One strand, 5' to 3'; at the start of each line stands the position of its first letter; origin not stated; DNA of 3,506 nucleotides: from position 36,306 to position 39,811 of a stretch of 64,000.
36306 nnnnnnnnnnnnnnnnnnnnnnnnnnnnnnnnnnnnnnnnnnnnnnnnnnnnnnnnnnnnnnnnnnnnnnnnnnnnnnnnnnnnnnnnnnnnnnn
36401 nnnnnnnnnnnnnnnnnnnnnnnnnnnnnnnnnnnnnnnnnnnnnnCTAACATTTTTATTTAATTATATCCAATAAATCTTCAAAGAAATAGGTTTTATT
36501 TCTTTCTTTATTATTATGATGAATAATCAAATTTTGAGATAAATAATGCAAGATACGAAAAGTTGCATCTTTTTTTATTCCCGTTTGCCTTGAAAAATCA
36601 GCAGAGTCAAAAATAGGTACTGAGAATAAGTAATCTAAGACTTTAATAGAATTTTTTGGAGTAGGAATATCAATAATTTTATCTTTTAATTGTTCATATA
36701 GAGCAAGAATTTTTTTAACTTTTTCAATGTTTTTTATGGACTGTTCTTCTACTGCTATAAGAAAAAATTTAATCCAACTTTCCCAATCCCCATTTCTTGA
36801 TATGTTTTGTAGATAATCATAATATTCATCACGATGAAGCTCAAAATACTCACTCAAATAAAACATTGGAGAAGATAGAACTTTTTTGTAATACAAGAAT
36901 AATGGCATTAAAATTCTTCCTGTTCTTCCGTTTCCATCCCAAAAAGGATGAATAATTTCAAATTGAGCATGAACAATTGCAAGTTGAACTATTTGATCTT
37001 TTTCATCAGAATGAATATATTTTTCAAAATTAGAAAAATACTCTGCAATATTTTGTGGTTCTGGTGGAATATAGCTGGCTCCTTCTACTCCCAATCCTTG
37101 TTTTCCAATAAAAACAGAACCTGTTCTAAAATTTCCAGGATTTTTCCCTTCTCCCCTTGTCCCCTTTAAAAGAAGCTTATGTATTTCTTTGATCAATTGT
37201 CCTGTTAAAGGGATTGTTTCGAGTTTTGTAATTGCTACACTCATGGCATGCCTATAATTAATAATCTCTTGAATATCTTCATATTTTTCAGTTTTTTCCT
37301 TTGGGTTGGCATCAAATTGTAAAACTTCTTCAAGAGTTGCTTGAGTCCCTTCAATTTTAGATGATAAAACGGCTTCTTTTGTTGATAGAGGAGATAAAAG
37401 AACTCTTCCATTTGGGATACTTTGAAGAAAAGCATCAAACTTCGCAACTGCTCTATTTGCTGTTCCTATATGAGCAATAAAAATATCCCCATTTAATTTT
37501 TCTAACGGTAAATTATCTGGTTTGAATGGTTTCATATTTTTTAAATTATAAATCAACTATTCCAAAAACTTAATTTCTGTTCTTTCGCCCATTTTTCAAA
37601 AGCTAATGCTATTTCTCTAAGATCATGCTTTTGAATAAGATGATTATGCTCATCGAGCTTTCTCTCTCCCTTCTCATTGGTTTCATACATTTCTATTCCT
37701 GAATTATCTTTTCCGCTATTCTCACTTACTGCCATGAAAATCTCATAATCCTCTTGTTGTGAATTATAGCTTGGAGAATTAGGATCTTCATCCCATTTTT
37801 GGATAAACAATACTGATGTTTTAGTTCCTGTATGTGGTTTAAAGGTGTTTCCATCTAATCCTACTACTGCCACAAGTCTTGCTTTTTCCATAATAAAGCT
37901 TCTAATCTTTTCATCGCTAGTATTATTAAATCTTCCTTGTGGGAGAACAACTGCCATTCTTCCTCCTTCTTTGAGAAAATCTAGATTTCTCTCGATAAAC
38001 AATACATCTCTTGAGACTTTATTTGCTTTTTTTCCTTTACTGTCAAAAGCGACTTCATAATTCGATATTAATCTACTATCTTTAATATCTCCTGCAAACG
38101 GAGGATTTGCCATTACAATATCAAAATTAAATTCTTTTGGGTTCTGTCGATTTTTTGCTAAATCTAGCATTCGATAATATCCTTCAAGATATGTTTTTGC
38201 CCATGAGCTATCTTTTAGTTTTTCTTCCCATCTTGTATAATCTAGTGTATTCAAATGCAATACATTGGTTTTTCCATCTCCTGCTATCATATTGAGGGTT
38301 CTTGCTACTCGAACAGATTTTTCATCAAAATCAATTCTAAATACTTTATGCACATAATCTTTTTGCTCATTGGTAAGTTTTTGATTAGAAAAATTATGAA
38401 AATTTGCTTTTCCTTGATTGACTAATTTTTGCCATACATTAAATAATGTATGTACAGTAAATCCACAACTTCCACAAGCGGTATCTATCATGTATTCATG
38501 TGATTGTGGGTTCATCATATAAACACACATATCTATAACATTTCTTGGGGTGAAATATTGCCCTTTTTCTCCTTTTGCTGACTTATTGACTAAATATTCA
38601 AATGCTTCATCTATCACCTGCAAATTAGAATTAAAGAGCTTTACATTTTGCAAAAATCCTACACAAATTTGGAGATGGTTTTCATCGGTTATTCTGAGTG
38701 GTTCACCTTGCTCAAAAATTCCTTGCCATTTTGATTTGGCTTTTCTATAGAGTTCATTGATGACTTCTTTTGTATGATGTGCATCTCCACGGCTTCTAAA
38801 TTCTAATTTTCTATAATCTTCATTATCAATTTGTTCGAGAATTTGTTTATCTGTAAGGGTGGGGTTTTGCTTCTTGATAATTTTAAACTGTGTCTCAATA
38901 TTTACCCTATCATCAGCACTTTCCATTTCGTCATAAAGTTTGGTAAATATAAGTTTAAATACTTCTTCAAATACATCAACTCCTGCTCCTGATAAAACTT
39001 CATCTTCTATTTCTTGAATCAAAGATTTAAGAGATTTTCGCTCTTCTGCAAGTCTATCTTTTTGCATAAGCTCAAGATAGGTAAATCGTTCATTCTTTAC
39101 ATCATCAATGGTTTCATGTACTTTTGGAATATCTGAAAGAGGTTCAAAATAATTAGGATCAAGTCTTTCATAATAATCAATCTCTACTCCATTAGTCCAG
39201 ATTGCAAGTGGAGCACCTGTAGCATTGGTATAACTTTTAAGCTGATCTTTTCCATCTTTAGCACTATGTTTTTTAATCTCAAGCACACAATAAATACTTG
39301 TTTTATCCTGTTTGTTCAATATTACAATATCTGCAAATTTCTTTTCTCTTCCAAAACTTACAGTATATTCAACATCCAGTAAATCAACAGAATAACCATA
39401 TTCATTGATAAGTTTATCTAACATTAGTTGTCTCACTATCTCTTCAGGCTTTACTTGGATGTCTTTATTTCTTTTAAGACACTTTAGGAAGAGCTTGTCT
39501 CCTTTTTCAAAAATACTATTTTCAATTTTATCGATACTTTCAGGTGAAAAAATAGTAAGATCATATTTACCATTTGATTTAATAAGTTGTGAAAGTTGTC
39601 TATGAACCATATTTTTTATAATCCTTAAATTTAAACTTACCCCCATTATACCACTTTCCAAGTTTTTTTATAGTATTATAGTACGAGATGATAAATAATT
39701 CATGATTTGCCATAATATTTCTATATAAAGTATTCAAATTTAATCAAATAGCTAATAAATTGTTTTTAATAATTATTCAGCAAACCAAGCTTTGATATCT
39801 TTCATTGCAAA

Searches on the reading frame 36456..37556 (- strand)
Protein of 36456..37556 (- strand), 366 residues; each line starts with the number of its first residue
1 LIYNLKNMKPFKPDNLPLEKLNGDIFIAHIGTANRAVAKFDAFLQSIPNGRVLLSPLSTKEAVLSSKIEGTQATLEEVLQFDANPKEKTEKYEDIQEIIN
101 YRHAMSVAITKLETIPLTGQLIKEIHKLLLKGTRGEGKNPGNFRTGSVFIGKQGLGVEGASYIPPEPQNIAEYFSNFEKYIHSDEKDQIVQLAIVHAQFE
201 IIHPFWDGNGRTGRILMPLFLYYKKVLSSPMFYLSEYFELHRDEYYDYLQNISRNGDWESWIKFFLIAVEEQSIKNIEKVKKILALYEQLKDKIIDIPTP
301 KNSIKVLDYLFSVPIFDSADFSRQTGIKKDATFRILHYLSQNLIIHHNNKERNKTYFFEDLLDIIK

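Call 18: search_protein_families(library=pfam, proteins=[window:36456-37556:-], max_evalue=0.01)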
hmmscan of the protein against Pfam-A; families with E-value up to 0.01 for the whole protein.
window:36456-37556:- (366 aa): 2 families
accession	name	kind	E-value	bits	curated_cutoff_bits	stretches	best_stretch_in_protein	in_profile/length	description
PF13784.11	Fic_N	-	2e-25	89.1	26.7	1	29-109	3-81/82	Fic/DOC family N-terminal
PF02661.23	Fic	-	1.4e-22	80.7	24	1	117-221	2-93/93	Fic/DOC family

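Call 19: search_protein_families(library=padloc, proteins=[window:36456-37556:-], max_evalue=0.1)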
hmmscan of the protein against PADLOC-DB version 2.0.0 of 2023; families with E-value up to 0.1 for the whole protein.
window:36456-37556:- (366 aa): 9 families
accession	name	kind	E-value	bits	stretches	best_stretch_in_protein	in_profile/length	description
PDLC03963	SoFic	-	2.1e-116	387.2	1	6-365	4-358/361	-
PDLC04836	PDC-S04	-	7.7e-22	75.6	1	65-255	33-215/244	-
PDLC04837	PDC-S04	-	5.1e-21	73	1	65-265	33-220/234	-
PDLC04840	PDC-S04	-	4.3e-20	70.4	1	60-221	14-174/227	-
PDLC04966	PDC-S24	-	5.3e-16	56.5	1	114-254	229-370/497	-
PDLC04839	PDC-S04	-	1.3e-13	49.1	1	102-226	44-164/205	-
PDLC04838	PDC-S04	-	1.1e-07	29.8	1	152-221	93-162/209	-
PDLC04842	PDC-S04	-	7.7e-07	27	1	187-221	96-130/202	-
PDLC04841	PDC-S04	-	1.2e-05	23.2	1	171-222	178-229/292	-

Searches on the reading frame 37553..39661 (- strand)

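Call 18: search_protein_families(library=pfam, proteins=[window:37553-39661:-], max_evalue=0.01)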
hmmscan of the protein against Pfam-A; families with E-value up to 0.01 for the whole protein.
window:37553-39661:- (702 aa): 3 families
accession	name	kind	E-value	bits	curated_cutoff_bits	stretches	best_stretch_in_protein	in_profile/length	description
PF02384.22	N6_Mtase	-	1e-31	110.9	20.4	1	349-693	5-277/311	N-6 DNA Methylase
PF13588.12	HSDR_N_2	-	5.9e-25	87.9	25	1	72-179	1-110/110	Type I restriction enzyme R protein N terminus (HSDR_N)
PF07669.17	Eco57I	-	8.6e-12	45.9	25.3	1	439-602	2-165/171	Eco57I restriction-modification methylase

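Call 19: search_protein_families(library=padloc, proteins=[window:37553-39661:-], max_evalue=0.1)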
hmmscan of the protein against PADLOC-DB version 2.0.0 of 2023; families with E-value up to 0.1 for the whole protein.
window:37553-39661:- (702 aa): 39 families (the best 25 are shown)
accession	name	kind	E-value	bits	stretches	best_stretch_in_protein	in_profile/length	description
PDLC03034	MTase_I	-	4.9e-261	865.8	2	281-700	241-669/672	Type I methyltransferase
PDLC03318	MTase_II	-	1.4e-75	253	2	151-672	145-675/723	Type II methyltransferase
PDLC03030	MTase_I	-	9.8e-46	154.4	1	60-623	38-582/670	Type I methyltransferase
PDLC03018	MTase_I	-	7.4e-44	148.3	2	53-541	7-488/749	Type I methyltransferase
PDLC03021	MTase_I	-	1.6e-43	147.3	2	503-683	263-441/491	Type I methyltransferase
PDLC04134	mad2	-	2.3e-38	130.3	1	73-695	5-491/492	mads_2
PDLC03218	MTase_II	-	8.9e-33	111.7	2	512-657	372-510/532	Type II methyltransferase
PDLC03026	MTase_I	-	5.4e-32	109.6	2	235-411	32-187/487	Type I methyltransferase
PDLC03025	MTase_I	-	2.3e-25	87.3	2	511-623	267-372/569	Type I methyltransferase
PDLC03317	MTase_II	-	4.9e-21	72.8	2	319-473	249-412/831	Type II methyltransferase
PDLC03357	MTase_II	-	1e-20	71.7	2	512-627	222-339/620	Type II methyltransferase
PDLC03311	MTase_II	-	1.9e-16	57.8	1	507-622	96-208/464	Type II methyltransferase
PDLC03031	MTase_I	-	2.9e-16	56.9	2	512-622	285-403/834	Type I methyltransferase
PDLC03023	MTase_I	-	3e-15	53.7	1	547-651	571-688/716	Type I methyltransferase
PDLC03267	MTase_II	-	1.3e-12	45.4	1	359-636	6-231/539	Type II methyltransferase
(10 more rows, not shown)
